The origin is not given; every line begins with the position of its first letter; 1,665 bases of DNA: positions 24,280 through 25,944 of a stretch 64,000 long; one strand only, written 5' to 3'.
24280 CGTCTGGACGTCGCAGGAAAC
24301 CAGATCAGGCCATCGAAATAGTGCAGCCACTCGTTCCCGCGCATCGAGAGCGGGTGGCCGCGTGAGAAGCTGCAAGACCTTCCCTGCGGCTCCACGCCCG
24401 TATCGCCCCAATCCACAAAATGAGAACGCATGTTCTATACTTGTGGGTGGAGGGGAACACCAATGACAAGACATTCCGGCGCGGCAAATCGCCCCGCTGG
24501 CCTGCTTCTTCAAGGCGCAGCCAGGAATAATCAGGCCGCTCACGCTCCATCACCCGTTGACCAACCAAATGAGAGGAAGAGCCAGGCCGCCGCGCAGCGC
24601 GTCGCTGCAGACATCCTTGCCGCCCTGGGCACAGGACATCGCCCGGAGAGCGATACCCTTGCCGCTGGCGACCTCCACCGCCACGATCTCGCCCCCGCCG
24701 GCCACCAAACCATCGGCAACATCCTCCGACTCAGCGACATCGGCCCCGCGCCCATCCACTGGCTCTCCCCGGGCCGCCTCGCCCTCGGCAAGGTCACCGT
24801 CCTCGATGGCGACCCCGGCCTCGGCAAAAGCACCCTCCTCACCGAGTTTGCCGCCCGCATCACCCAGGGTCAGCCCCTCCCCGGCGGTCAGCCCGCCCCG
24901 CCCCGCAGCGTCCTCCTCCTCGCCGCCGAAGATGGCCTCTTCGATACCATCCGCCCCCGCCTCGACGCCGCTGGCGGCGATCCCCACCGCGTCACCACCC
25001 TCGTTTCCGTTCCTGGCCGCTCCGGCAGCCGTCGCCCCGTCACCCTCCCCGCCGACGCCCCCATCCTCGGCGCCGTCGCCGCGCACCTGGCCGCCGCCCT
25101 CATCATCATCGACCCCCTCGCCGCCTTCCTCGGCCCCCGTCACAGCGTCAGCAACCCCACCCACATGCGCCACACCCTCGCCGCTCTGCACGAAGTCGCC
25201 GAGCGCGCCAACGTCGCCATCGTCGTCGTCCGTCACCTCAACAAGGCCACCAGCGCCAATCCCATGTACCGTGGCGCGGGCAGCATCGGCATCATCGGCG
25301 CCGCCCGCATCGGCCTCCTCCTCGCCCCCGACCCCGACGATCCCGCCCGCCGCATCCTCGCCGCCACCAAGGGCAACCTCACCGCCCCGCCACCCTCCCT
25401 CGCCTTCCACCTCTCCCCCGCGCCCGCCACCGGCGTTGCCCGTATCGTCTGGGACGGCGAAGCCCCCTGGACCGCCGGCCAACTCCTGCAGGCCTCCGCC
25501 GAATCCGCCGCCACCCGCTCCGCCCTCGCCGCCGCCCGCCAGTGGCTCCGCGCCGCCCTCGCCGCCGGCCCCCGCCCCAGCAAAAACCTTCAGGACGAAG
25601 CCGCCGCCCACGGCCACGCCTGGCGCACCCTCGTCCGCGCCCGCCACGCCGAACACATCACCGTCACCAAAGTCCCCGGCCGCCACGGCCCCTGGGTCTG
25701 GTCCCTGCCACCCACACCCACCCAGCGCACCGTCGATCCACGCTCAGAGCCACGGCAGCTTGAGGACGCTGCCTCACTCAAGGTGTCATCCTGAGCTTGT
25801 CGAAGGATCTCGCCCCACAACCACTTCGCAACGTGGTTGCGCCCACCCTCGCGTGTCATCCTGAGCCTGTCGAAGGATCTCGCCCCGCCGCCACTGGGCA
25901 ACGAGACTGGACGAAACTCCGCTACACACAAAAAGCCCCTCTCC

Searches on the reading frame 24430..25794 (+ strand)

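Call 40: search_protein_families(library=pfam, proteins=[window:24430-25794:+], max_evalue=0.001)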
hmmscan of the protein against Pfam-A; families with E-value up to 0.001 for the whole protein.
window:24430-25794:+ (454 aa): 1 family
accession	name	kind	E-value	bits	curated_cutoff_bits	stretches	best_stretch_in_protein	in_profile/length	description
PF13481.12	AAA_25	-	2.4e-29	102.8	27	1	105-274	18-194/195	AAA domain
